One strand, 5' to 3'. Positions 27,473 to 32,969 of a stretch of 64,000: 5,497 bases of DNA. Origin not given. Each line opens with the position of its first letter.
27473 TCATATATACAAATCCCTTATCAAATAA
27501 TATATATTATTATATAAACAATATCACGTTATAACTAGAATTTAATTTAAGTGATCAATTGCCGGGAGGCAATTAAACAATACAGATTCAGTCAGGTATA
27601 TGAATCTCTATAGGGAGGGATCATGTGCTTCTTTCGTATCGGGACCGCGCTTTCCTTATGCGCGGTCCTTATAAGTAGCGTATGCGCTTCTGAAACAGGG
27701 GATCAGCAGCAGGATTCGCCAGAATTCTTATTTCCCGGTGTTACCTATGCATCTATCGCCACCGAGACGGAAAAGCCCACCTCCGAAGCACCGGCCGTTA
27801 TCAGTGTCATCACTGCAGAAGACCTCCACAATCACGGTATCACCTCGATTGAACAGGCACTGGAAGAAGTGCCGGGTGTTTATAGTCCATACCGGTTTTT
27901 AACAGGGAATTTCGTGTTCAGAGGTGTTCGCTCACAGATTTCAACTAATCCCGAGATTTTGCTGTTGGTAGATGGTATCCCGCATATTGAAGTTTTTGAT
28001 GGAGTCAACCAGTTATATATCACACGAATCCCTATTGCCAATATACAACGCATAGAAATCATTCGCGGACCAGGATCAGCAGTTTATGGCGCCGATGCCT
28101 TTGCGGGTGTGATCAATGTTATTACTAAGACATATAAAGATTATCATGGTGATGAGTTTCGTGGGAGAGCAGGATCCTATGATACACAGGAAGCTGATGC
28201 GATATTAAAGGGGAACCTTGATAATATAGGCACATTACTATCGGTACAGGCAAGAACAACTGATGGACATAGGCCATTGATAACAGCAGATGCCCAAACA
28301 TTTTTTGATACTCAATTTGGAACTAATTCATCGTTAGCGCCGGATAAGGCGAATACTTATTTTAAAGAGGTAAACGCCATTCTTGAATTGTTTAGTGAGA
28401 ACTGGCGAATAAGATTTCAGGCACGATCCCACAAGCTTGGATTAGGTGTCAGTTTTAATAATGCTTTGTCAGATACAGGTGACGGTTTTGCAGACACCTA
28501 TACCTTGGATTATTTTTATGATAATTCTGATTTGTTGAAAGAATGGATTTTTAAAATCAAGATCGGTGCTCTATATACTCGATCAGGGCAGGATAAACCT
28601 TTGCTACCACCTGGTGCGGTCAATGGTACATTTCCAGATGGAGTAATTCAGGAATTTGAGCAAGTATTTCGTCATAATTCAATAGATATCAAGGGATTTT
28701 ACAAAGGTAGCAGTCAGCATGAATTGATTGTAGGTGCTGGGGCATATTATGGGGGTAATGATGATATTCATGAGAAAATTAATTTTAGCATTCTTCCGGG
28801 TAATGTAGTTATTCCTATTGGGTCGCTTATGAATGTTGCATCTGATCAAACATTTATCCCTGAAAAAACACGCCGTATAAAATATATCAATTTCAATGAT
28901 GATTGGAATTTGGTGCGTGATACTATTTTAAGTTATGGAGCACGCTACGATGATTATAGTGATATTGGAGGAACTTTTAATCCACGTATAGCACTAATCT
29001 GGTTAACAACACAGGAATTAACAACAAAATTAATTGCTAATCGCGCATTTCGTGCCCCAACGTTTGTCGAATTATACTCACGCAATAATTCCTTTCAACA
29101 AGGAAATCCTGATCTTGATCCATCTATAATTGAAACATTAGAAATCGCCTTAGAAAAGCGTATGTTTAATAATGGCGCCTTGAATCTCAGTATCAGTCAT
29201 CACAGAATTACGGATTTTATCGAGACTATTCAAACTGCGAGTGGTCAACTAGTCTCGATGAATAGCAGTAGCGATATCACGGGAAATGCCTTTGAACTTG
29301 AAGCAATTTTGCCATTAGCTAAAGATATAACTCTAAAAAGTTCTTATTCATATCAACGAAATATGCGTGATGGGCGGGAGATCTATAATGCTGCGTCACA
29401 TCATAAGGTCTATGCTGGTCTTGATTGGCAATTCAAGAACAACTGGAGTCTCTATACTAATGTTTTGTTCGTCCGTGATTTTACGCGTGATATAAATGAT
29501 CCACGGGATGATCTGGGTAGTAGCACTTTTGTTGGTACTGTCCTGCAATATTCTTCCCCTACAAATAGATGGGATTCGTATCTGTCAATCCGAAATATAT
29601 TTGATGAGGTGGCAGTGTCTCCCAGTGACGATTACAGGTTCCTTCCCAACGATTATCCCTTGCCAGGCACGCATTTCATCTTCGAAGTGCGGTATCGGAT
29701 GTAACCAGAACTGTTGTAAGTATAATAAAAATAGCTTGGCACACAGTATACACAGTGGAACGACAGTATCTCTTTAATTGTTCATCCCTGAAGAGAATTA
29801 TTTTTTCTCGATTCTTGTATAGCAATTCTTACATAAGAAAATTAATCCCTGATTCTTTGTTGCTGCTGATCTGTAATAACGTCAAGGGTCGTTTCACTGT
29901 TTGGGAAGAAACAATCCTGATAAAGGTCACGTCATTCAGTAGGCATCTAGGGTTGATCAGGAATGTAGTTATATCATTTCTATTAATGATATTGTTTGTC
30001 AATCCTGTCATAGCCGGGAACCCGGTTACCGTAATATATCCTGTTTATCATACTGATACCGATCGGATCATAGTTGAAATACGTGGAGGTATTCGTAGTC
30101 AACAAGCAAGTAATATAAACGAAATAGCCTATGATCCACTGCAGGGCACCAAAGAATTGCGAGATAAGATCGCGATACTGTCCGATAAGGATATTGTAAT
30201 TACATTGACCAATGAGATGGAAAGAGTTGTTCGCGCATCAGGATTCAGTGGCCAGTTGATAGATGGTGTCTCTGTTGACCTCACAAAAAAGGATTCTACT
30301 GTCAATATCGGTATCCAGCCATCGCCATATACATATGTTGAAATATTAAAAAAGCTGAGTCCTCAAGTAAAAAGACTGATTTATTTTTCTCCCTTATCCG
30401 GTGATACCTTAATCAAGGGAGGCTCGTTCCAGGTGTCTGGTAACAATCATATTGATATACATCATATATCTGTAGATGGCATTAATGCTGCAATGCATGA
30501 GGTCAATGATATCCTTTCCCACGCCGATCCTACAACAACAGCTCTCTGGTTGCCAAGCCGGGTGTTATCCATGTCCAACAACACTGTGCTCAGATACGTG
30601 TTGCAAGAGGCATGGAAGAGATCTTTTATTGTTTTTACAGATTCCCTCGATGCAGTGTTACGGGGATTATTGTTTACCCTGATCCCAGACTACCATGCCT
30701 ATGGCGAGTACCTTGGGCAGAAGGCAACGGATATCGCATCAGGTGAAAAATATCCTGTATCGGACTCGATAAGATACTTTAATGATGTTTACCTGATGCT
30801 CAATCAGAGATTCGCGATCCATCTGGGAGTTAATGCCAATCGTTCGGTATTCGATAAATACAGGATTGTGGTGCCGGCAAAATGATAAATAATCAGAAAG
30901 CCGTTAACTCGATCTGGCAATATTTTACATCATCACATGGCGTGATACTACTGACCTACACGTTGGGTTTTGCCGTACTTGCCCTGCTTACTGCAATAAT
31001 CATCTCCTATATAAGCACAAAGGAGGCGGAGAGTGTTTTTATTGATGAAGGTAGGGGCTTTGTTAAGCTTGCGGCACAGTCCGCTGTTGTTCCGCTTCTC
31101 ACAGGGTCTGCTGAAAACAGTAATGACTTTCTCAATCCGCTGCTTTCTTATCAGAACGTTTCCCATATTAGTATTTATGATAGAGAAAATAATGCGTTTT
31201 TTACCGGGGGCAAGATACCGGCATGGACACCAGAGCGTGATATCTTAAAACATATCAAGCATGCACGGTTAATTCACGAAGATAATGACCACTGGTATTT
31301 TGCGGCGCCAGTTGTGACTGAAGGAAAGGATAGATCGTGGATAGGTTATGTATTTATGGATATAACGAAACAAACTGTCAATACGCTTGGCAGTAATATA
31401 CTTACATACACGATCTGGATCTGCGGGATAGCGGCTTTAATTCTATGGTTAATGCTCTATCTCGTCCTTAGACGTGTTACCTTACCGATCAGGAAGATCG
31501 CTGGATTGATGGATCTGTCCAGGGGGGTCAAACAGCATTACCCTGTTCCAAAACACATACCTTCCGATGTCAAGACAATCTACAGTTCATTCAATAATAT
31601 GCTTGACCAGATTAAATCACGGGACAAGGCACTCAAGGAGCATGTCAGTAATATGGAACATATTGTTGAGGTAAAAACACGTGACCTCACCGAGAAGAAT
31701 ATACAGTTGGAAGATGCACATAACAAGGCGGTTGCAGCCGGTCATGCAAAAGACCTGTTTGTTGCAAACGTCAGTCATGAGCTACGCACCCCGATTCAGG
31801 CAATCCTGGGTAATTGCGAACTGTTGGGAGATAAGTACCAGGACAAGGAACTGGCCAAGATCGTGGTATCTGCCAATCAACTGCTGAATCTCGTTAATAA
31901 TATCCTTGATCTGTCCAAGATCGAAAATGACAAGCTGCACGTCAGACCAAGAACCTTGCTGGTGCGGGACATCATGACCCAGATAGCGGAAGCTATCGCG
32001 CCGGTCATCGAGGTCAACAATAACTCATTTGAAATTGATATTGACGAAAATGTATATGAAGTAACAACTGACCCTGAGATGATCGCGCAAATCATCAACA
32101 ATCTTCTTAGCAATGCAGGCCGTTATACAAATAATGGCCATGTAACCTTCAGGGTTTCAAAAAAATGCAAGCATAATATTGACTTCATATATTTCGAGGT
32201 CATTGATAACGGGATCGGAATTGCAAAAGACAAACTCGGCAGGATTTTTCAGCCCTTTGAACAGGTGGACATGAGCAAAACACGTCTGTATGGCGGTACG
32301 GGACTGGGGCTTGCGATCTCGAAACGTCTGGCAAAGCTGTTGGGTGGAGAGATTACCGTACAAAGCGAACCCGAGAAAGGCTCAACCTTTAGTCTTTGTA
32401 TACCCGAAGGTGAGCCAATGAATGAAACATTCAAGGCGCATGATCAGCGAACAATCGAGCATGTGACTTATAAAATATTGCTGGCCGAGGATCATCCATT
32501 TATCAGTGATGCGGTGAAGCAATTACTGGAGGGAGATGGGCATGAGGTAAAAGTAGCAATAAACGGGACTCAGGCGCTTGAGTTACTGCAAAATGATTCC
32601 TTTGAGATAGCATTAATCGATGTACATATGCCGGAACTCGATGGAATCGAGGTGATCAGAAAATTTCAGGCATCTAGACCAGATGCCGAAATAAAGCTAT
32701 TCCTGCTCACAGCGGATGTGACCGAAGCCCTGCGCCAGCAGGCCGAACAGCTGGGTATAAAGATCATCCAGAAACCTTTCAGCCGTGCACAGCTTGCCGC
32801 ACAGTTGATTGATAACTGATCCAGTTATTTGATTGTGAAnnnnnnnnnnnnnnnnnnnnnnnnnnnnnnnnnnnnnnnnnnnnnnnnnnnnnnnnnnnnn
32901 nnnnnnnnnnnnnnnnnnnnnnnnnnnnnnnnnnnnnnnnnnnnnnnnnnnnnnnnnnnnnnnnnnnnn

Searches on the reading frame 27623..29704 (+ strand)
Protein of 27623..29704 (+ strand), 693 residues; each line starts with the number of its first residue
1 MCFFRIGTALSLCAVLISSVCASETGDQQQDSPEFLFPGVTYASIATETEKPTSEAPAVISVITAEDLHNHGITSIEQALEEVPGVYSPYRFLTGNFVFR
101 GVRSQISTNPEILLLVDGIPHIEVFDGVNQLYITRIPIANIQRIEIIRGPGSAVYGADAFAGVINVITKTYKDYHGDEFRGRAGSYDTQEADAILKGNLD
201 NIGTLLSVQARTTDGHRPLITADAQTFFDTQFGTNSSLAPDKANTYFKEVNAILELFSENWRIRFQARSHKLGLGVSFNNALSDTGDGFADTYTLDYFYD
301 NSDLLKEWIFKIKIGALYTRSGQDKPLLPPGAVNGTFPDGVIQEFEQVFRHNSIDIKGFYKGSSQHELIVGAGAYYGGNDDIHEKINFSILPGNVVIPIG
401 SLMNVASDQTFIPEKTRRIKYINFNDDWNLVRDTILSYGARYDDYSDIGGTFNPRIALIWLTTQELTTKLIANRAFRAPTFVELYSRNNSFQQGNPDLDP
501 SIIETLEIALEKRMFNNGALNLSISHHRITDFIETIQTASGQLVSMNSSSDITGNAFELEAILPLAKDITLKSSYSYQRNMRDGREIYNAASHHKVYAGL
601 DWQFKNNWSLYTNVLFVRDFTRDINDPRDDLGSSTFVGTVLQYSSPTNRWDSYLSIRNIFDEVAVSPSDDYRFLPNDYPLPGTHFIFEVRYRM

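Call 7: search_protein_families(library=pfam, proteins=[window:27623-29704:+])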
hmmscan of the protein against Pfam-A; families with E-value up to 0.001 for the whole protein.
window:27623-29704:+ (693 aa): 3 families
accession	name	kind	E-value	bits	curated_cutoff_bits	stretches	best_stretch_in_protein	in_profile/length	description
PF00593.30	TonB_dep_Rec_b-barrel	-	9.6e-24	85.5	27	1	287-659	57-436/436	TonB dependent receptor-like, beta-barrel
PF07715.20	Plug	-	1.6e-21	77.2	23.9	1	54-163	3-107/107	TonB-dependent Receptor Plug Domain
PF14905.12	OMP_b-brl_3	-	1.5e-07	31.3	27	1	485-661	200-375/408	Outer membrane protein beta-barrel family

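Call 43: search_protein_families(library=ncbifam, proteins=[window:27623-29704:+], max_evalue=0.00001)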
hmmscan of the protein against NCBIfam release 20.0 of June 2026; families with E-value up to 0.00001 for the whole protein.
window:27623-29704:+ (693 aa): 25 families
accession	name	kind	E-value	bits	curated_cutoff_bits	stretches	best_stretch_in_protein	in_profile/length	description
TIGR01786.1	TonB-hemlactrns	subfamily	9.6e-36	123.4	323.75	2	45-174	10-139/719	TonB-dependent hemoglobin/transferrin/lactoferrin family receptor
NF010010.0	PRK13483.1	equivalog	8.6e-32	109.9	927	2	44-205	38-199/660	ligand-gated channel protein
TIGR01785.1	TonB-hemin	subfamily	6.9e-31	107.4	316.85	2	45-213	7-181/677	TonB-dependent heme/hemoglobin receptor family protein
TIGR01779.1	TonB-B12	equivalog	7.1e-31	107.4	599.7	2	44-216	33-202/614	TonB-dependent vitamin B12 receptor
NF007478.2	PRK10064.1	equivalog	1.9e-28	99.1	745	2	42-173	33-163/663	catecholate siderophore receptor CirA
NF007926.1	PRK10641.1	equivalog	1.4e-25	89.9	836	1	45-208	33-190/617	TonB-dependent vitamin B12 receptor BtuB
NF010012.0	PRK13486.1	equivalog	2.4e-24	85.7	924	2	46-173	32-162/696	TonB-dependent receptor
TIGR01783.1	TonB-siderophor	subfamily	8.4e-24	84.2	223.5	1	57-217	3-159/649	TonB-dependent siderophore receptor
NF053590.1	TonB_dep_TOL0244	equivalog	5.6e-23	81.4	645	1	48-189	20-160/604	TOL_0244 family TonB-dependent receptor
NF010038.0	PRK13513.1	equivalog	1.2e-22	80.2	942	1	45-206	41-202/659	ligand-gated channel protein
NF050067.1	TonBEntbctnRecCfrA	equivalog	1.8e-19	69.5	1200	1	53-175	40-164/698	TonB-dependent ferric enterobactin receptor CfrA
NF010011.0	PRK13484.1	equivalog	2.1e-19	69.2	1197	1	14-173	16-163/682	IreA family TonB-dependent siderophore receptor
NF010048.1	PRK13524.1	subfamily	5.6e-17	61.5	493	1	10-173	8-180/744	FepA family TonB-dependent siderophore receptor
NF041535.1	TonB_rec_PqqU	equivalog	2.1e-16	59.4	1200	1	52-193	12-154/676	TonB-dependent receptor PqqU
NF049945.1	TonB_dep_FCYXU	equivalog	3.7e-16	58.9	825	1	124-227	122-229/697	TonB-dependent receptor, FCYXU motif-type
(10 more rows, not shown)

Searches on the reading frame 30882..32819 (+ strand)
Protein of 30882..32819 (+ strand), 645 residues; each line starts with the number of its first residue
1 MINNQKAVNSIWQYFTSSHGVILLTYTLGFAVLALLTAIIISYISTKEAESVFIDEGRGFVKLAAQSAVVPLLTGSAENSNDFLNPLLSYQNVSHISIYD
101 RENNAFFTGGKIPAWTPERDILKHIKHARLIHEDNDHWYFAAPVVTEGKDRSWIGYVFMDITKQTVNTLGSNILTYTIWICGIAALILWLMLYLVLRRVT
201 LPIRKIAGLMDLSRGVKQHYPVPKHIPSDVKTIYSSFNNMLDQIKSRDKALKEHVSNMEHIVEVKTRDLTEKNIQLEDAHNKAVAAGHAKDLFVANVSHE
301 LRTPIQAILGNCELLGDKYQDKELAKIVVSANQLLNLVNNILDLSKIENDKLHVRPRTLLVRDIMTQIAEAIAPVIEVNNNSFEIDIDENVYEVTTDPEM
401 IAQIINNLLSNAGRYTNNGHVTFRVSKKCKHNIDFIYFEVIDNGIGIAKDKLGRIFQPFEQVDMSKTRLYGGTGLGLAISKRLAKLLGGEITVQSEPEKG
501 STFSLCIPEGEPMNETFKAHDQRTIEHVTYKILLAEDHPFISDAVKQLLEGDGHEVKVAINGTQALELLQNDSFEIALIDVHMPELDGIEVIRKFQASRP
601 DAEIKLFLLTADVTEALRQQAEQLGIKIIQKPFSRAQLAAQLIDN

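Call 7: search_protein_families(library=pfam, proteins=[window:30882-32819:+])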
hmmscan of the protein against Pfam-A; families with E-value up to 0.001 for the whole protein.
window:30882-32819:+ (645 aa): 3 families
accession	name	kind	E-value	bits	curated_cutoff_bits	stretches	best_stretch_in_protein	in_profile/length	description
PF02518.31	HATPase_c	-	8.4e-29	100.7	26.4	1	397-509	2-109/111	Histidine kinase-, DNA gyrase B-, and HSP90-like ATPase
PF00072.30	Response_reg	-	2.4e-20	73.2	30.2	1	532-641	1-109/111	Response regulator receiver domain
PF00512.31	HisKA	-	1.1e-18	67.4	26.9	1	289-349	1-65/66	His Kinase A (phospho-acceptor) domain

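Call 43: search_protein_families(library=ncbifam, proteins=[window:30882-32819:+], max_evalue=0.00001)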
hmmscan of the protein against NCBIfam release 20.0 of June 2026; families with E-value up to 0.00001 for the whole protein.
window:30882-32819:+ (645 aa): 139 families (the best 25 are shown)
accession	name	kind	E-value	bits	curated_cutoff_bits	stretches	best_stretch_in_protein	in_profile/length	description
TIGR02956.1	TMAO_torS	equivalog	1.4e-81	275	676.5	1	243-642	411-816/967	TMAO reductase system sensor histidine kinase/response regulator TorS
NF011874.0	PRK15347.1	equivalog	3e-71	240.6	852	2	172-510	293-615/921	two component system sensor kinase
NF008318.0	PRK11107.1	equivalog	3.4e-71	240.5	890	2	45-550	33-557/920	two-component sensor histidine kinase BarA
NF008302.0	PRK11091.1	equivalog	3.2e-69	234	838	1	266-640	263-637/779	aerobic respiration two-component sensor histidine kinase ArcB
NF041947.1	LuxQ_Vibrio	equivalog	6.9e-68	229.3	1200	1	269-642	451-835/843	quorum-sensing autoinducer 2 sensor kinase/phosphatase LuxQ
NF008543.0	PRK11466.1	equivalog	1.5e-67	228.2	982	1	179-640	334-792/914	TMAO reductase system sensor histidine kinase/response regulator TorS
NF008099.0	PRK10841.1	equivalog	3.2e-61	207.2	920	2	260-508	442-689/949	two-component system sensor histidine kinase RcsC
NF041832.1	near_NosP_CTERM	subfamily_domain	4.2e-61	207.1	400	1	286-642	3-366/370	NahK/ErcS family hybrid sensor histidine kinase/response regulator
NF045901.1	HisKinLetSLeg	equivalog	1.5e-57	195.3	1650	2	154-507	157-516/906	two-component system sensor histidine kinase LetS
NF038297.2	hybrid_HK_HrmK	equivalog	2.1e-57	195.1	725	1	249-638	196-600/607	hybrid histidine kinase/response regulator HrmK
NF046044.1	PnpS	equivalog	3.3e-55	187.7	400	1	292-508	172-390/390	two-component system histidine kinase PnpS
NF033092.0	HK_WalK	equivalog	7.8e-51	173.3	725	1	290-508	372-593/594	cell wall metabolism sensor histidine kinase WalK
TIGR02966.1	phoR_proteo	equivalog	6.9e-46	156.8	334.2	1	235-505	58-331/333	phosphate regulon sensor histidine kinase PhoR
NF047874.1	MASE3_PAS_HK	subfamily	1.5e-45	156.1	560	1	257-526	363-641/655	MASE3 domain-containing sensor histidine kinase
NF007420.1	PRK09959.1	equivalog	6.7e-44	149.8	1995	1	265-628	690-1055/1197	acid-sensing system histidine kinase EvgS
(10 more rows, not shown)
